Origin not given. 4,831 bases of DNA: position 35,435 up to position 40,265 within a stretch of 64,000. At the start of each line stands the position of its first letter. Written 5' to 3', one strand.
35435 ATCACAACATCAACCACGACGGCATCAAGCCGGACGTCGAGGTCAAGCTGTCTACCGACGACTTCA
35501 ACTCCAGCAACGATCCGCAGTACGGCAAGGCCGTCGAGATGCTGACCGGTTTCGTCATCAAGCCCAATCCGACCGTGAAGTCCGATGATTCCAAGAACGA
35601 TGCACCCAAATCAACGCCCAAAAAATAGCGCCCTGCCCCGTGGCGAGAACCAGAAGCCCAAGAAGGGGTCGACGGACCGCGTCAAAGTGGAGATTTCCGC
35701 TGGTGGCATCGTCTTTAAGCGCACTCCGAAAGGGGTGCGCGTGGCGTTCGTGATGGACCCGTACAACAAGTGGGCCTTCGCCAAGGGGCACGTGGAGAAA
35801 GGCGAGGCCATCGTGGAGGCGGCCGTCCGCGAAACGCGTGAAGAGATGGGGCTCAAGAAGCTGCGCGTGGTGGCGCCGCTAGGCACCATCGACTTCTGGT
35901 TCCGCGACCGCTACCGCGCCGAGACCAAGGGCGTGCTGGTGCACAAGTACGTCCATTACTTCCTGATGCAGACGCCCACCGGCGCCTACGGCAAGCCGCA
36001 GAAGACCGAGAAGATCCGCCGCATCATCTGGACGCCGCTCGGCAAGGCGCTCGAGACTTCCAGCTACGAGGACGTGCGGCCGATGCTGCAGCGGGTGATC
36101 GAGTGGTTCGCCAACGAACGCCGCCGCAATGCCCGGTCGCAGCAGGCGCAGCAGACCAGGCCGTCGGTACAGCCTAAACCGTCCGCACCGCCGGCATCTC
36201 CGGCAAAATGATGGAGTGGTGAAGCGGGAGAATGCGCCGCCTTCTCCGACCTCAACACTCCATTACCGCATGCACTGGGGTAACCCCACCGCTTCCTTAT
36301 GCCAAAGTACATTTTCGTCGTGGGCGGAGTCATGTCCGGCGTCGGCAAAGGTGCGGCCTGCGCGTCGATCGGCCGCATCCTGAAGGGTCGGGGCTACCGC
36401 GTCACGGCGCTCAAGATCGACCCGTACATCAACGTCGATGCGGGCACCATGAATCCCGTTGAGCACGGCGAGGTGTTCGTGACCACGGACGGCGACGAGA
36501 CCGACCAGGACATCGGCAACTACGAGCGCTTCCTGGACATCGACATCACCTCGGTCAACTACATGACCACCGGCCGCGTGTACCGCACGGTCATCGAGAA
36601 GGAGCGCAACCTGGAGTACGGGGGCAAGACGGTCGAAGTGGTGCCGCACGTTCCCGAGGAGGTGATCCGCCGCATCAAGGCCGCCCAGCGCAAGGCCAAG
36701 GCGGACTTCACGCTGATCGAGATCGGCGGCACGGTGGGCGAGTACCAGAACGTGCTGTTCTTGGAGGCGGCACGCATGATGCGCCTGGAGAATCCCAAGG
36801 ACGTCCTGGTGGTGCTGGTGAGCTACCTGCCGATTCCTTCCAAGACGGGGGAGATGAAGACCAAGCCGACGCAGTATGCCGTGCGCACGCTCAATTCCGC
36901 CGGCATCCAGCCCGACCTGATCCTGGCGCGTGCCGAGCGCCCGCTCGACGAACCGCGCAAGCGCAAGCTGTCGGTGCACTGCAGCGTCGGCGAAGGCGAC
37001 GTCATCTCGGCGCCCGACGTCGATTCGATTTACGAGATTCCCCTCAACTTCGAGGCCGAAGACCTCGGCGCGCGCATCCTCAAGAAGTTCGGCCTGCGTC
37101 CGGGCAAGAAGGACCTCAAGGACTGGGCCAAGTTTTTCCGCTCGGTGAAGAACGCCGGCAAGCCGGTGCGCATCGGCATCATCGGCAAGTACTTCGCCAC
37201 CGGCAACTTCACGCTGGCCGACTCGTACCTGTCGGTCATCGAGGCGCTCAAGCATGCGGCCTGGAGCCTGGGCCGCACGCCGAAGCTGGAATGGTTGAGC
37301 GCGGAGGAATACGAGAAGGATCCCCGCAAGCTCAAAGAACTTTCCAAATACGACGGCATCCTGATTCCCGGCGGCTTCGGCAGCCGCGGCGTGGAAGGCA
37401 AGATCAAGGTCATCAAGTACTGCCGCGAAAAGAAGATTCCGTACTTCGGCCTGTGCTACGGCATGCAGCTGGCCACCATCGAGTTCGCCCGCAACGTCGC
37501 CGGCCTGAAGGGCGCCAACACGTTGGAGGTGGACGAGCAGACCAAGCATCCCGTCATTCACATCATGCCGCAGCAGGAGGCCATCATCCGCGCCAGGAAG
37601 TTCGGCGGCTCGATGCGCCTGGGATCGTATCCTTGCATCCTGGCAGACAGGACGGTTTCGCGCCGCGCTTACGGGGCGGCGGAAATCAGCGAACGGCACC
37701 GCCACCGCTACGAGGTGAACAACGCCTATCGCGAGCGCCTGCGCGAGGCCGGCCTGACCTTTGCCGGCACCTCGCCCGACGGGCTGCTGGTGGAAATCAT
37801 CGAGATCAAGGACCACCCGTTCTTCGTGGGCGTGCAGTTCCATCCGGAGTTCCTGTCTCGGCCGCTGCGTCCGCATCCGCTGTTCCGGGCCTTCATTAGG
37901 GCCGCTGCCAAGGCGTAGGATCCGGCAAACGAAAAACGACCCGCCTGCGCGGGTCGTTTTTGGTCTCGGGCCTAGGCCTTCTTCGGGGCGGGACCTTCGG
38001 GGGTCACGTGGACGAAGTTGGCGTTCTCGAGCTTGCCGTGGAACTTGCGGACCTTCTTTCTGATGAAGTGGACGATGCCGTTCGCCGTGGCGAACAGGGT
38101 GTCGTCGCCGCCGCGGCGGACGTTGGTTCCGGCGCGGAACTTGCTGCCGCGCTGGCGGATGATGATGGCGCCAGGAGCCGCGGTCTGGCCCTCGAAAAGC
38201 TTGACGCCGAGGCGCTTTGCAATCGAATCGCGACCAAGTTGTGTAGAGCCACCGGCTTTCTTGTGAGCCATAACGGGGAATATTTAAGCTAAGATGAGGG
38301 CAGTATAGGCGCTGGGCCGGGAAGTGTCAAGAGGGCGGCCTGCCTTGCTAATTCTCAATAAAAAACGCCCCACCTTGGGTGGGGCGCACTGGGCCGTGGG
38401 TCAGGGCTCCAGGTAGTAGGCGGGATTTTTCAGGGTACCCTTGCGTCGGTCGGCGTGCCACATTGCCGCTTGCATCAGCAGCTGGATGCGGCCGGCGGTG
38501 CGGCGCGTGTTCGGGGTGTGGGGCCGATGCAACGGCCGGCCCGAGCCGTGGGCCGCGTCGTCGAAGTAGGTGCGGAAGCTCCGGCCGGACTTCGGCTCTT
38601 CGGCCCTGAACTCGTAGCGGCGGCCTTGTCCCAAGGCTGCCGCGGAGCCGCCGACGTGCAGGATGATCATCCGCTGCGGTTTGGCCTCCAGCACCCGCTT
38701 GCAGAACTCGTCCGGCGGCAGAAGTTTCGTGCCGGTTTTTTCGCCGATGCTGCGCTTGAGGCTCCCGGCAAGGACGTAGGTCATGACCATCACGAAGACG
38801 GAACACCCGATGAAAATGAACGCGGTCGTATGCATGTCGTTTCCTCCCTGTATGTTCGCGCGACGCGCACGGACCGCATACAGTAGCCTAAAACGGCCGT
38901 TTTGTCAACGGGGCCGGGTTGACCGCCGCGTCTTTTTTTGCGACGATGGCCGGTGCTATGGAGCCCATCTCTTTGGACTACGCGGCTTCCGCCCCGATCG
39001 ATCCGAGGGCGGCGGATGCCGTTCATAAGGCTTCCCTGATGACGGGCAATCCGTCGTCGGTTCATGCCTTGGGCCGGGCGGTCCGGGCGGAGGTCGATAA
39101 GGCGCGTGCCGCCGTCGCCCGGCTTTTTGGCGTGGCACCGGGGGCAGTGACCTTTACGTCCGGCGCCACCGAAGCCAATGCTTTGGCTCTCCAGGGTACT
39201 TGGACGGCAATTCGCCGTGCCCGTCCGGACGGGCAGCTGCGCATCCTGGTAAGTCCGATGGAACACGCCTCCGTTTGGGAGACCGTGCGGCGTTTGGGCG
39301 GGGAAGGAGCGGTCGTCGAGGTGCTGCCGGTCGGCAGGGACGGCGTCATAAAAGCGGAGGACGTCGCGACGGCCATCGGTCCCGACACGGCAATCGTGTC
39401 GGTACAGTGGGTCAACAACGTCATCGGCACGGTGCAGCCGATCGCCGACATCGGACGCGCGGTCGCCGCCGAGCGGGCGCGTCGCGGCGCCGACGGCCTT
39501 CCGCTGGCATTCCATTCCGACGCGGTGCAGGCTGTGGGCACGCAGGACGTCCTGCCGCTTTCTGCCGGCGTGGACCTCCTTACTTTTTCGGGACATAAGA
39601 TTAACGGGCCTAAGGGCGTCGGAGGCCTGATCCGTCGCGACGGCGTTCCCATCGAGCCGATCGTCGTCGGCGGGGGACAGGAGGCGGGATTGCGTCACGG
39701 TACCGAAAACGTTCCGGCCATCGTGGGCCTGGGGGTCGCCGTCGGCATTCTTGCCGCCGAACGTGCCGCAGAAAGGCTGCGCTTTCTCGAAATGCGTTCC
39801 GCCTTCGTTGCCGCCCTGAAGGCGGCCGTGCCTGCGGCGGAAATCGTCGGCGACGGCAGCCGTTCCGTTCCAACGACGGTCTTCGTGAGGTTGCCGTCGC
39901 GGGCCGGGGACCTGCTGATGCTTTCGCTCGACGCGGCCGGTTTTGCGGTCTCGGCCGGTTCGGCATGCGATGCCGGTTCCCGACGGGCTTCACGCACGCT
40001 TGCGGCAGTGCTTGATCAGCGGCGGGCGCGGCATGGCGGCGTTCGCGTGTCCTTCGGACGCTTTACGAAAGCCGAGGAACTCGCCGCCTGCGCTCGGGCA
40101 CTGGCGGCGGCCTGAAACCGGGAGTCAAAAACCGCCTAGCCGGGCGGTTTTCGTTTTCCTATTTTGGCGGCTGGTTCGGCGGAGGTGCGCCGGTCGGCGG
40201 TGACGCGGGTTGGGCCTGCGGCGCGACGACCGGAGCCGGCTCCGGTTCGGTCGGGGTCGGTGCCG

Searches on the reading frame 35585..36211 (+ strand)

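Call 64: search_protein_families(library=pfam, proteins=[window:35585-36211:+], max_evalue=0.0001)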
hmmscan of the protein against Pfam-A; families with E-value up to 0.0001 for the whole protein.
window:35585-36211:+ (208 aa): 1 family
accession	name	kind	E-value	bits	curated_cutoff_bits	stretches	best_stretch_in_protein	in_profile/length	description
PF00293.34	NUDIX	-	3e-16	60.1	21.1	1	59-170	26-133/134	NUDIX domain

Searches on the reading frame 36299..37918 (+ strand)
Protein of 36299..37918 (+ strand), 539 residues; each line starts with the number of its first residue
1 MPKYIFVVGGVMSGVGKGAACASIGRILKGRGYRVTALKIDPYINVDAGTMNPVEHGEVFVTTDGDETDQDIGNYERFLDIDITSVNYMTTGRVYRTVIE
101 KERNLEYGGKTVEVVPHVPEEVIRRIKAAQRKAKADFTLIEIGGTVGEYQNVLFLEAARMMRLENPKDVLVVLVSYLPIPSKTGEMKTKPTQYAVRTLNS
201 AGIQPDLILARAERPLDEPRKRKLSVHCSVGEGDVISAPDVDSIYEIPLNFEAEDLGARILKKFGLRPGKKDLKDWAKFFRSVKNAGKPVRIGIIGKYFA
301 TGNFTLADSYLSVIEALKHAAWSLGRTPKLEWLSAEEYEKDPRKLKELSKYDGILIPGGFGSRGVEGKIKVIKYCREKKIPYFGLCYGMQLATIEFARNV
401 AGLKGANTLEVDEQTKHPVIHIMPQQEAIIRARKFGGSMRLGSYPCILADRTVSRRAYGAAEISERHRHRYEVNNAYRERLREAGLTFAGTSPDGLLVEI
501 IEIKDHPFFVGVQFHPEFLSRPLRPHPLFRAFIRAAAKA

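Call 64: search_protein_families(library=pfam, proteins=[window:36299-37918:+], max_evalue=0.0001)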
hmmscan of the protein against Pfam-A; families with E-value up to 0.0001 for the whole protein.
window:36299-37918:+ (539 aa): 4 families
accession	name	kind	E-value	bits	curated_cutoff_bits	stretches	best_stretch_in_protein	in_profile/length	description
PF06418.20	CTP_synth_N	-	9.4e-104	346.9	26.1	1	3-266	1-265/265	CTP synthase N-terminus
PF00117.34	GATase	-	2.4e-39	135.4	22.8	1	306-534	2-189/190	Glutamine amidotransferase class-I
PF07722.19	Peptidase_C26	-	5.1e-08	33.4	20.5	1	369-517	95-219/219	Peptidase C26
PF01656.29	CbiA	-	2.3e-06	28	25.4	1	8-136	3-54/125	CobQ/CobB/MinD/ParA nucleotide binding domain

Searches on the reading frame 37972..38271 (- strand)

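Call 64: search_protein_families(library=pfam, proteins=[window:37972-38271:-], max_evalue=0.0001)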
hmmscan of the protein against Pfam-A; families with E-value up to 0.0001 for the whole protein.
window:37972-38271:- (99 aa): 1 family
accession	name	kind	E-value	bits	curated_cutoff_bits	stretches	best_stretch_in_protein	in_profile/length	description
PF01016.24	Ribosomal_L27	-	4.9e-30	103.8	20.5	1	2-77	1-76/79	Ribosomal L27 protein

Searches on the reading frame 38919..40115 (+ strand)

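Call 64: search_protein_families(library=pfam, proteins=[window:38919-40115:+], max_evalue=0.0001)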
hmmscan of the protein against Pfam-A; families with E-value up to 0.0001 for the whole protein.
window:38919-40115:+ (398 aa): 1 family
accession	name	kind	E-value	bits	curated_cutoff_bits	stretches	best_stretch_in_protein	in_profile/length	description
PF00266.25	Aminotran_5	-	1e-53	183.1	21.5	1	18-389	2-369/371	Aminotransferase class-V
